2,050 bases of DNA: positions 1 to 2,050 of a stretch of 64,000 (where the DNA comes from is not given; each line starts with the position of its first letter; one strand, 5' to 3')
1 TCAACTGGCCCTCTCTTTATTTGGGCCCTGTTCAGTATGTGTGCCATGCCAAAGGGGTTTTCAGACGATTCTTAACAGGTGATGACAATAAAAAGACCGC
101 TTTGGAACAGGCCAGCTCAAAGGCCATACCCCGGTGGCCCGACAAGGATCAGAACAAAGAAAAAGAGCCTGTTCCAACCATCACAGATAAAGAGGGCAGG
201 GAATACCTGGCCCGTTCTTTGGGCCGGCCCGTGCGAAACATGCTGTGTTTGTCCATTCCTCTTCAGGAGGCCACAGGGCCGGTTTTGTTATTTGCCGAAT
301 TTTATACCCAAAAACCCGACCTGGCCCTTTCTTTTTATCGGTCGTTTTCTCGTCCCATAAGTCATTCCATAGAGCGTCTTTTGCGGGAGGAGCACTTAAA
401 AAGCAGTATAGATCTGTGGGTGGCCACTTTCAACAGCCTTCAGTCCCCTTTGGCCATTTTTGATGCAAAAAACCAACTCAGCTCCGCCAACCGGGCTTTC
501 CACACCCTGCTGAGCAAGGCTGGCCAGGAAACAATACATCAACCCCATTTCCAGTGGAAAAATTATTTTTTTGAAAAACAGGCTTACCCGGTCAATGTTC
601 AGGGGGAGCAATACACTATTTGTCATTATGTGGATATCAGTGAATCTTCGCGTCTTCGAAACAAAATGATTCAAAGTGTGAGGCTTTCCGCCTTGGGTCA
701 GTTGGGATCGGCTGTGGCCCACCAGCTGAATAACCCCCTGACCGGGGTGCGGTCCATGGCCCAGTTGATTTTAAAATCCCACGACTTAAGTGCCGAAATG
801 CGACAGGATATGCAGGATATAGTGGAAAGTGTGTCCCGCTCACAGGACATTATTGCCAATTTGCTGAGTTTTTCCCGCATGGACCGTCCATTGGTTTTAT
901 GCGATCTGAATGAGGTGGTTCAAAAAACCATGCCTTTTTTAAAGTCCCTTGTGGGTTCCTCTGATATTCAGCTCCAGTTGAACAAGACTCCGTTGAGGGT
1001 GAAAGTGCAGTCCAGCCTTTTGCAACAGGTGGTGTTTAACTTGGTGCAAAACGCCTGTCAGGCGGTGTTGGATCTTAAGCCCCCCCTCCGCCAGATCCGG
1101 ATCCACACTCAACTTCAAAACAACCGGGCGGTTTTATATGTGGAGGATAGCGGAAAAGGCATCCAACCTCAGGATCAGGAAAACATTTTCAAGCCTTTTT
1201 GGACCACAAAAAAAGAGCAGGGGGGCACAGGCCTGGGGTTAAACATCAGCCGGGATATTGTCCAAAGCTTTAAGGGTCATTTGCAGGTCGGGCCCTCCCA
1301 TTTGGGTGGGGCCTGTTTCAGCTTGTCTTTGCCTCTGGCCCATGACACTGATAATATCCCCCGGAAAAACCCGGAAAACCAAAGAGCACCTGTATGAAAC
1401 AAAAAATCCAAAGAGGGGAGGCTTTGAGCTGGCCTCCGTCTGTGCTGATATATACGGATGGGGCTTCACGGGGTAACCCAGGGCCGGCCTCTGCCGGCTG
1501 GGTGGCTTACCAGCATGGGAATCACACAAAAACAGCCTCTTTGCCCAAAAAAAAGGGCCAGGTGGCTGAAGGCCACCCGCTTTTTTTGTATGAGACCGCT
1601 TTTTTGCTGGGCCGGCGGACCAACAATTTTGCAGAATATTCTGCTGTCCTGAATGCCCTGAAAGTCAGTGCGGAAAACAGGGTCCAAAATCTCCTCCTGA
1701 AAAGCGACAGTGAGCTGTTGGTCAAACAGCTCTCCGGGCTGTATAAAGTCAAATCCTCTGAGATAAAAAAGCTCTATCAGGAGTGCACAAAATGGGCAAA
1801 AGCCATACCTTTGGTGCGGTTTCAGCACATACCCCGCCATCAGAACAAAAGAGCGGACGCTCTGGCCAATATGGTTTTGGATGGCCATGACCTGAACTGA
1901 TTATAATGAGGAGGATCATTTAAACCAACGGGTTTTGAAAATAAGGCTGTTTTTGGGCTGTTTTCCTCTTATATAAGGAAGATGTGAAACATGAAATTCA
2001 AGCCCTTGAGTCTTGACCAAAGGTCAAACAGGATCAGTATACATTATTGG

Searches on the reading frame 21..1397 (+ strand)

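Call 83: search_protein_families(library=pfam, max_evalue=0.001, proteins=[window:21-1397:+])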
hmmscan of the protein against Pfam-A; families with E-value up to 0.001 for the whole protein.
window:21-1397:+ (458 aa): 3 families
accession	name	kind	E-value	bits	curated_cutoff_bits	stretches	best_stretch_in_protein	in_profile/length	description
PF02518.31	HATPase_c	-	2.1e-23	83.3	26.4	1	332-440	4-110/111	Histidine kinase-, DNA gyrase B-, and HSP90-like ATPase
PF00512.31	HisKA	-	2.2e-13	50.5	26.9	1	225-289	2-65/66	His Kinase A (phospho-acceptor) domain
PF14501.12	HATPase_c_5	-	3.2e-05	24.2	22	1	336-423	8-88/102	GHKL domain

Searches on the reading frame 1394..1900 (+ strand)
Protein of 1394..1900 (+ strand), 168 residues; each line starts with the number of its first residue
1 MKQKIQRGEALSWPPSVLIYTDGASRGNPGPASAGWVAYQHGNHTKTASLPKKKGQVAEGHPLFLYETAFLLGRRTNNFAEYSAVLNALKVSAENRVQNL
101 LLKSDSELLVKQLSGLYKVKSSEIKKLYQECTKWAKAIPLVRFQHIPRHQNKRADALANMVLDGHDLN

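Call 83: search_protein_families(library=pfam, max_evalue=0.001, proteins=[window:1394-1900:+])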
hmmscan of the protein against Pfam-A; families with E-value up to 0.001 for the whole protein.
window:1394-1900:+ (168 aa): 2 families
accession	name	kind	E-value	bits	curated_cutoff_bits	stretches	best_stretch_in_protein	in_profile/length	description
PF13456.12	RVT_3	-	1.2e-21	77.4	21.6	1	21-160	2-122/123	Reverse transcriptase-like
PF00075.30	RNase_H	-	3.5e-13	50.4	25.8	1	16-159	3-137/141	RNase H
